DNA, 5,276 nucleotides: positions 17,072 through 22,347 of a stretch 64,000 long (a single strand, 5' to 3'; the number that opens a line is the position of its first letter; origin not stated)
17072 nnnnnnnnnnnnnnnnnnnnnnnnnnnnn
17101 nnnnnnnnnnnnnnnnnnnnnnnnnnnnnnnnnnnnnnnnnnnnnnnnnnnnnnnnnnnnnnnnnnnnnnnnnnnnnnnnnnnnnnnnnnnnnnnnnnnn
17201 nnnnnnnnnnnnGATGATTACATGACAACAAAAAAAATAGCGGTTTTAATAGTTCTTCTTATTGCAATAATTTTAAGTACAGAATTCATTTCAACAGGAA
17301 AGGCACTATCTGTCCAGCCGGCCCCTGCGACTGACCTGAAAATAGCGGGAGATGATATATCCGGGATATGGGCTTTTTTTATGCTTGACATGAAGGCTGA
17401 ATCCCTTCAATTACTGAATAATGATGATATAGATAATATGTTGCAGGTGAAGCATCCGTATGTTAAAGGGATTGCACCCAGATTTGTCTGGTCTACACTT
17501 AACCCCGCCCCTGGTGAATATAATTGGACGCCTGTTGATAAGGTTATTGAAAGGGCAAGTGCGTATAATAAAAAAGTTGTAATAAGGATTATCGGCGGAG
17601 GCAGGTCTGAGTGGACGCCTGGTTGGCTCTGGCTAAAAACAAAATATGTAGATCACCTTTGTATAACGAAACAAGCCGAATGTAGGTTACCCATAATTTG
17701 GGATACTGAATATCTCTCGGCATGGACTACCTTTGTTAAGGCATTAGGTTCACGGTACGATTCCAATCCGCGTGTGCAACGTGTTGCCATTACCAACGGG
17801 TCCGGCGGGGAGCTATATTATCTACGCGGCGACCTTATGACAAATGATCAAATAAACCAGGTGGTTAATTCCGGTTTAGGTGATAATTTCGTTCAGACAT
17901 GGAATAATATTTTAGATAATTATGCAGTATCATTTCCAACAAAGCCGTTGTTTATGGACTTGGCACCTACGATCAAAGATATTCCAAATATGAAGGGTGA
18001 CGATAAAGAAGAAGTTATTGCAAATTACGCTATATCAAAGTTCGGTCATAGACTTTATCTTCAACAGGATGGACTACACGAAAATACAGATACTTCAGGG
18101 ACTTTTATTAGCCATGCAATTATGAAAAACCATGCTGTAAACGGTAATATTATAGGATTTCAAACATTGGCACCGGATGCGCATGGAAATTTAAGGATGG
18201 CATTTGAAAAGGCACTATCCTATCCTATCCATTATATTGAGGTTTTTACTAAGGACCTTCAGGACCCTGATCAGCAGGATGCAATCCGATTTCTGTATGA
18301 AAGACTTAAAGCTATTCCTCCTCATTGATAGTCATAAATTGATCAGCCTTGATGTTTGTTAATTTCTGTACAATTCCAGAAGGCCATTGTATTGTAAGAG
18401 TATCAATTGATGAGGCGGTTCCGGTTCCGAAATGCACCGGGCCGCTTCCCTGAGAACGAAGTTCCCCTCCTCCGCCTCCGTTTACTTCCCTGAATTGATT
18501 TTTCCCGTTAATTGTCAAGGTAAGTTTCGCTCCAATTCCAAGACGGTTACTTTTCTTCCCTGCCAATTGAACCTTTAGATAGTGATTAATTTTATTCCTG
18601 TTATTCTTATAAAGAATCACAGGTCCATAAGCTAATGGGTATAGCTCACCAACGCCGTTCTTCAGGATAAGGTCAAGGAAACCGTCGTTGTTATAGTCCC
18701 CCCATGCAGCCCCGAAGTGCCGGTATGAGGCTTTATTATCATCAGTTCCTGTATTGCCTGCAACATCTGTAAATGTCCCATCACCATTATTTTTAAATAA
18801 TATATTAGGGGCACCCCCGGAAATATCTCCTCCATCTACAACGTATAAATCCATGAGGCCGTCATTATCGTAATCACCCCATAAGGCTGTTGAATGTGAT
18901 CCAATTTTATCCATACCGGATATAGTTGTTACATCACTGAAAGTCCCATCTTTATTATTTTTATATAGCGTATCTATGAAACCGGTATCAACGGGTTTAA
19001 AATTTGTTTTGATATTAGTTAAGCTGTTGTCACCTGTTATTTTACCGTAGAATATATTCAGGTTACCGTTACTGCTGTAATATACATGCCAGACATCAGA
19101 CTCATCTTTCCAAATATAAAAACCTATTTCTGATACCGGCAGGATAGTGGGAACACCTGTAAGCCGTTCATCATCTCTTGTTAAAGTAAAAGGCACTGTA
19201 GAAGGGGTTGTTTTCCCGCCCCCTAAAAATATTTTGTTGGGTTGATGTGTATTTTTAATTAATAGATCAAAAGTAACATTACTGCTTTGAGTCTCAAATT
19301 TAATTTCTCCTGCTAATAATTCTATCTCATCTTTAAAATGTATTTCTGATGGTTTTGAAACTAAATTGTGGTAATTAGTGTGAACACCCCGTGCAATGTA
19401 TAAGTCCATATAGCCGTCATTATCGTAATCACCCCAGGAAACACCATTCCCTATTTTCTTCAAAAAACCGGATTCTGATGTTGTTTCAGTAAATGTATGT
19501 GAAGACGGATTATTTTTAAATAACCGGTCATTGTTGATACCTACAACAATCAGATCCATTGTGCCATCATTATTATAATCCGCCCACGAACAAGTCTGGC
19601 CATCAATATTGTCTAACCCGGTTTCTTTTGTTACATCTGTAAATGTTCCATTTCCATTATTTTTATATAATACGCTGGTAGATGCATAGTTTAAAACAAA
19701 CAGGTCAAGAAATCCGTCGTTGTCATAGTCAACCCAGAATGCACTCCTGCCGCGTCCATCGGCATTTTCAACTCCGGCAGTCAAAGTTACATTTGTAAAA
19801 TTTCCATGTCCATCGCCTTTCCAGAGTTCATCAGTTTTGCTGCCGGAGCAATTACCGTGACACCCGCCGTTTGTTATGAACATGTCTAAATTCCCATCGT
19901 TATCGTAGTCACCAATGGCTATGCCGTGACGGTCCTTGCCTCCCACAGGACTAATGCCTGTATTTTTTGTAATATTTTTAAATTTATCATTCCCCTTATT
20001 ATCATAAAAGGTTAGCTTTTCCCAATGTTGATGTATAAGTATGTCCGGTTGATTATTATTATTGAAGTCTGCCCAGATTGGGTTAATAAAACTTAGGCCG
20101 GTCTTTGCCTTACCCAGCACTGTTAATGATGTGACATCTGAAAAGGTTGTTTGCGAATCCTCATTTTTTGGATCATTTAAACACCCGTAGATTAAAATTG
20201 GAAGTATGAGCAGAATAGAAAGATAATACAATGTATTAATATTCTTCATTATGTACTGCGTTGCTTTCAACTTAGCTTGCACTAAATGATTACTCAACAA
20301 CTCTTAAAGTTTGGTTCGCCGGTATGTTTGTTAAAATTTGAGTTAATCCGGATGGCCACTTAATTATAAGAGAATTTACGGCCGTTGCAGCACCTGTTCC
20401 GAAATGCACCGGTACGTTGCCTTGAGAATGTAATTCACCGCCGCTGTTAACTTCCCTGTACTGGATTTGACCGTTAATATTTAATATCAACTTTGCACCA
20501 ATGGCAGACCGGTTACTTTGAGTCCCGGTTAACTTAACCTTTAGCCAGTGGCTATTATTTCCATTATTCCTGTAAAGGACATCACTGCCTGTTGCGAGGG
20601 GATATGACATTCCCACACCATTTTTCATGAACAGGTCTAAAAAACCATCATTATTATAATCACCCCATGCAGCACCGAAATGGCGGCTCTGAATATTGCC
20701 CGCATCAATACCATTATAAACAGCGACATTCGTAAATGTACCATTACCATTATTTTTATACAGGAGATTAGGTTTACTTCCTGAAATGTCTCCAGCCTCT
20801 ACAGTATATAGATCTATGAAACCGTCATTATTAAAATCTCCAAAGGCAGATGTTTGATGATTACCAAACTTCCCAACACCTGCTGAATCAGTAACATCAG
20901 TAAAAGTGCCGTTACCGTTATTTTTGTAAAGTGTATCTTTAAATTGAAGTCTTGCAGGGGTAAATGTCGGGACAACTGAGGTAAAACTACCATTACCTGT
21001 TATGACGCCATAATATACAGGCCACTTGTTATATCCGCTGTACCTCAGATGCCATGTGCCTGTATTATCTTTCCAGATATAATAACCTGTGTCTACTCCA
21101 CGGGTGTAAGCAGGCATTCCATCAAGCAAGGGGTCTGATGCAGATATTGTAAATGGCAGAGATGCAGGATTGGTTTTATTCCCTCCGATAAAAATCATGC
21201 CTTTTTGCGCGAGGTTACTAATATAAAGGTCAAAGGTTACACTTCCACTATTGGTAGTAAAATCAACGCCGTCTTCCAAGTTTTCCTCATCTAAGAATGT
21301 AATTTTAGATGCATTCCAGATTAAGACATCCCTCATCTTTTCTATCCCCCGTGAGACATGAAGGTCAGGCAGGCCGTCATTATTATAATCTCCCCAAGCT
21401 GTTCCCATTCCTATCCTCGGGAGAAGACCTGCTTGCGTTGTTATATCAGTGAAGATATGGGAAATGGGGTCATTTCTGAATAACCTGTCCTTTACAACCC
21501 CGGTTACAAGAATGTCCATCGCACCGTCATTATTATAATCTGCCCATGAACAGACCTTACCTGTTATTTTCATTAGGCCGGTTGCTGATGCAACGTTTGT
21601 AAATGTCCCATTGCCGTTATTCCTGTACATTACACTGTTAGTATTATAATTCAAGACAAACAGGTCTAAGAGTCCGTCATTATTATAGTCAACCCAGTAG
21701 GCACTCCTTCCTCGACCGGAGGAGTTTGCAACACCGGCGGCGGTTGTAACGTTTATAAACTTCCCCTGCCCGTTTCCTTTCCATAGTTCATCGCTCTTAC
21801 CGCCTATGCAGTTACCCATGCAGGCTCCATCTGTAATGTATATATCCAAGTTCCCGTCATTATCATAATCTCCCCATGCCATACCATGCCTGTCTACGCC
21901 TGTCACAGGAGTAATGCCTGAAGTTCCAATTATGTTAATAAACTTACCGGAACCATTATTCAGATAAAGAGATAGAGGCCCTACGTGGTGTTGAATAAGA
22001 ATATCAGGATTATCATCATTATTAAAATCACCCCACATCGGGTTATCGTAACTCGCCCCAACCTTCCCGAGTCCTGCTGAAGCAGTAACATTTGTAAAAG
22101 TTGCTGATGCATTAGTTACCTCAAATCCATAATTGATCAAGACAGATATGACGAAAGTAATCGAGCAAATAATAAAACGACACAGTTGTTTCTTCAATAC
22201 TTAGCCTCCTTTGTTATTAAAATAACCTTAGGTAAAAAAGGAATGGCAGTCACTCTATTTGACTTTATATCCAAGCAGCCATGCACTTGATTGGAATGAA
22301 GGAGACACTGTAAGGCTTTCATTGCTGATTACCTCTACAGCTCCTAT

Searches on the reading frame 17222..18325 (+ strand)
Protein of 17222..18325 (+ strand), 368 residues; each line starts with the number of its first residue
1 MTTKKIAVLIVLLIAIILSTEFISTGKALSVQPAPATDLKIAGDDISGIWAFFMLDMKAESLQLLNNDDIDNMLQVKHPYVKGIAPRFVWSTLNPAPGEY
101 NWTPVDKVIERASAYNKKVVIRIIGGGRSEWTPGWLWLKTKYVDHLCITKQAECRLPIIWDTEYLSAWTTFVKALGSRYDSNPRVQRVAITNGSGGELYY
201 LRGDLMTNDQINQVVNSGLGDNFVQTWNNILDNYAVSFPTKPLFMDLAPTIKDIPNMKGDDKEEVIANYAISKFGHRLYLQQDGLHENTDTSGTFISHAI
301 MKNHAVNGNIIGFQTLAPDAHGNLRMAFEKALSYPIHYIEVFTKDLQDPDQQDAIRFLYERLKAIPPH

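Call 37: search_protein_families(library=pfam, proteins=[window:17222-18325:+])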
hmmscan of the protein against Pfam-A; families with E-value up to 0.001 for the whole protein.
window:17222-18325:+ (368 aa): 1 family
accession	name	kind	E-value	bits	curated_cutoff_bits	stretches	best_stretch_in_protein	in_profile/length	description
PF02449.21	Glyco_hydro_42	-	8.8e-08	32.3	21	1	68-196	14-140/376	Beta-galactosidase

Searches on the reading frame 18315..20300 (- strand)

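Call 37: search_protein_families(library=pfam, proteins=[window:18315-20300:-])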
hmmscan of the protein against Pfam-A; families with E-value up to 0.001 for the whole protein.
window:18315-20300:- (662 aa): 3 families
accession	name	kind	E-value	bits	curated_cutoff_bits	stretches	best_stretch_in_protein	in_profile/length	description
PF13517.12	FG-GAP_3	-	1.4e-45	154.1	26.9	6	191-252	1-61/61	FG-GAP-like repeat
PF07593.17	UnbV_ASPIC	-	1.3e-18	67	23.4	1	588-656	1-67/68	ASPIC and UnbV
PF01839.29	FG-GAP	-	8.8e-15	54.7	22.1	0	284-303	2-21/37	FG-GAP repeat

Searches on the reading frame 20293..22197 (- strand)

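Call 38: search_protein_families(library=pfam, proteins=[window:20293-22197:-])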
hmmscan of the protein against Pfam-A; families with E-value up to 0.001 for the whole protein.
window:20293-22197:- (635 aa): 3 families
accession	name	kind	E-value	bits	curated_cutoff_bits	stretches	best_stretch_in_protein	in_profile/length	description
PF13517.12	FG-GAP_3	-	2.6e-44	150.1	26.9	6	170-231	1-61/61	FG-GAP-like repeat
PF07593.17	UnbV_ASPIC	-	1e-16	61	23.4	1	565-631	1-67/68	ASPIC and UnbV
PF01839.29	FG-GAP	-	2.6e-13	49.9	22.1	0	510-528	6-24/37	FG-GAP repeat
